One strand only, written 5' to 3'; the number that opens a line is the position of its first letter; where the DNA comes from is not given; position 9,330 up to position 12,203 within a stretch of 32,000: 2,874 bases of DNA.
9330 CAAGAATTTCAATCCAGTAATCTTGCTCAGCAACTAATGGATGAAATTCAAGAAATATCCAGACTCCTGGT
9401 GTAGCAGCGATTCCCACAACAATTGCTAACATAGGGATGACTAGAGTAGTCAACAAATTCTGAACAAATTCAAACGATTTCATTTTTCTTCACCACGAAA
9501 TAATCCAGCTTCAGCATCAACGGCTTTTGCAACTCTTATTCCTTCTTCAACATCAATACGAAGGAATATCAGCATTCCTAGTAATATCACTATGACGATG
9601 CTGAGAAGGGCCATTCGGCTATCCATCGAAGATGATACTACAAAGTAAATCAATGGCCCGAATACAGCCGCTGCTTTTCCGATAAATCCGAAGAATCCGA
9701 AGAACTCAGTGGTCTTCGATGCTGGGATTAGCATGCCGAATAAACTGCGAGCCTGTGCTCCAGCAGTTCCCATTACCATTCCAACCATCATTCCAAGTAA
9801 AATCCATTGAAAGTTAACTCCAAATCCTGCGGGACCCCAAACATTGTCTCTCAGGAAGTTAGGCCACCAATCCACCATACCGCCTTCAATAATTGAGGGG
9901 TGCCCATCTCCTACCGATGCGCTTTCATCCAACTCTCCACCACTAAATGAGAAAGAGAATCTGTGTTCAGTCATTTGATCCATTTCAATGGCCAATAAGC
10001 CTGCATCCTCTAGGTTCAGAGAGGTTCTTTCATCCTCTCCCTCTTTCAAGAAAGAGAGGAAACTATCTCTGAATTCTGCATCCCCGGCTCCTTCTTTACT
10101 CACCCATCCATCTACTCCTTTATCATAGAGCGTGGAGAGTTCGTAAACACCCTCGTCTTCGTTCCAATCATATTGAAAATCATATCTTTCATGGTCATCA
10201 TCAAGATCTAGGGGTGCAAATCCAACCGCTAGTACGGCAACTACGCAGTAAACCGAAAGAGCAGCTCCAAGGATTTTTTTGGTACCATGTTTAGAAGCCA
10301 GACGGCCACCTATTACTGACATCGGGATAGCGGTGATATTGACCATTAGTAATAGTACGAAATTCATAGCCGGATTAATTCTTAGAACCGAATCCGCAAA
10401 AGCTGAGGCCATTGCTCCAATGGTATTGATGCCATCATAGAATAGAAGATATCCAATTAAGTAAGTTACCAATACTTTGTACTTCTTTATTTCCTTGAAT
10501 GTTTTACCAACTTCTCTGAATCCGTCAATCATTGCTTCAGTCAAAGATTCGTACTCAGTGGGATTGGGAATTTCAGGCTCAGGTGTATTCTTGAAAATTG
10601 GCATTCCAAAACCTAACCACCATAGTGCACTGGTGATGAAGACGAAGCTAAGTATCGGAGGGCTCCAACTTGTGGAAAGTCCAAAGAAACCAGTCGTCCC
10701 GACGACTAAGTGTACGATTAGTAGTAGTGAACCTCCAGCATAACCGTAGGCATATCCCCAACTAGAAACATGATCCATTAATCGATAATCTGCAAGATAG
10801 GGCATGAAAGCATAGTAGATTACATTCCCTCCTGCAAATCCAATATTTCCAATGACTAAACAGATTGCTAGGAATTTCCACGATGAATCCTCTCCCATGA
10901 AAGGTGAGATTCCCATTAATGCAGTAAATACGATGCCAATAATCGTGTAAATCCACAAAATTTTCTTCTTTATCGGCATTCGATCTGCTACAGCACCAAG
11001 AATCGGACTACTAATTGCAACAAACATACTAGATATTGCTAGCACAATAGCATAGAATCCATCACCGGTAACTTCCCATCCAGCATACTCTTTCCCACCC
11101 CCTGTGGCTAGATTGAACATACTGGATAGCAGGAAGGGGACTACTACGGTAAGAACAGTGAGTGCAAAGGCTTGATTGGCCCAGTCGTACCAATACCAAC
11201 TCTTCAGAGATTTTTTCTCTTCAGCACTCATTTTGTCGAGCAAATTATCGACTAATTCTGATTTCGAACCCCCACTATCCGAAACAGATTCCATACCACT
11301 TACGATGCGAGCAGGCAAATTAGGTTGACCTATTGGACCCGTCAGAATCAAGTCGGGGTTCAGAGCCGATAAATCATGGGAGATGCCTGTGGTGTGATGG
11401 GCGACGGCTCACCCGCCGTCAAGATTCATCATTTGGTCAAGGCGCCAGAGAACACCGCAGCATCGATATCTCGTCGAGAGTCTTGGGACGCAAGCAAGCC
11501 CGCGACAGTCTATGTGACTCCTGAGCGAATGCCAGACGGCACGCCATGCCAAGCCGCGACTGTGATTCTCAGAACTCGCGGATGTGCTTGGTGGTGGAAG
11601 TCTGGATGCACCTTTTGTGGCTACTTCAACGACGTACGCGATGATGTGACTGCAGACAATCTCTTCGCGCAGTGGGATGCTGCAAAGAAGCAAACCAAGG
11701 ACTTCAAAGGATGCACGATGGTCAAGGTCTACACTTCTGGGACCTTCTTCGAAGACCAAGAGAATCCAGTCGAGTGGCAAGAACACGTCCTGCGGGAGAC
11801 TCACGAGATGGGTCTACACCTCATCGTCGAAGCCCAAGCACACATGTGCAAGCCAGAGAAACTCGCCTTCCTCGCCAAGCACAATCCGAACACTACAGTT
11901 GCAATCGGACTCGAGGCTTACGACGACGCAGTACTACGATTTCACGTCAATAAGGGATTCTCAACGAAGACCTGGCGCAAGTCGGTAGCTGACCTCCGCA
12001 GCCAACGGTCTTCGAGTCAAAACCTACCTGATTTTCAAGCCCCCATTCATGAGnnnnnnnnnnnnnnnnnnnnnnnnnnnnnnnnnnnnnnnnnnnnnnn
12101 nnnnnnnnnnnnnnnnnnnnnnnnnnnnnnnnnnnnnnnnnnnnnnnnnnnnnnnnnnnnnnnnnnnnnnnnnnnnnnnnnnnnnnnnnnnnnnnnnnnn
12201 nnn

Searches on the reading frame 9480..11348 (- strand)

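Call 8: search_protein_families(library=pfam, proteins=[window:9480-11348:-], max_evalue=0.001)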
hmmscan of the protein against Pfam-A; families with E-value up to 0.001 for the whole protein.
window:9480-11348:- (622 aa): 2 families
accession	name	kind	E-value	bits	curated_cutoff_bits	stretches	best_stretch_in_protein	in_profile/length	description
PF11700.14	ATG22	-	2e-53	182.2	24.1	2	44-360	2-356/482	Vacuole effluxer Atg22 like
PF07690.21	MFS_1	-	7.3e-15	55.2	33.4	2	53-208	208-345/347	Major Facilitator Superfamily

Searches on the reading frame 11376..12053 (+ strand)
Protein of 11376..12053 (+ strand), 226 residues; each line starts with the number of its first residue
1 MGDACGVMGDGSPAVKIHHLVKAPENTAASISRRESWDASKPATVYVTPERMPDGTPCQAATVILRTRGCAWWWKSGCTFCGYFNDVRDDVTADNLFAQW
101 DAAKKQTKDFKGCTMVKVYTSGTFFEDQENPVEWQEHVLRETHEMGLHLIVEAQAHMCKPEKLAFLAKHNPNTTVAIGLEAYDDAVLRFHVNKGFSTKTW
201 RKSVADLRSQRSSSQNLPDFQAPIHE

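Call 8: search_protein_families(library=pfam, proteins=[window:11376-12053:+], max_evalue=0.001)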
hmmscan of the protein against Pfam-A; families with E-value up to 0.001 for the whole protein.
window:11376-12053:+ (226 aa): 1 family
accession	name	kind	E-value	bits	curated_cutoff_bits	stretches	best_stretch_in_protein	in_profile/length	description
PF04055.27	Radical_SAM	-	1.5e-06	28.9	29.5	1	67-209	4-138/166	Radical SAM superfamily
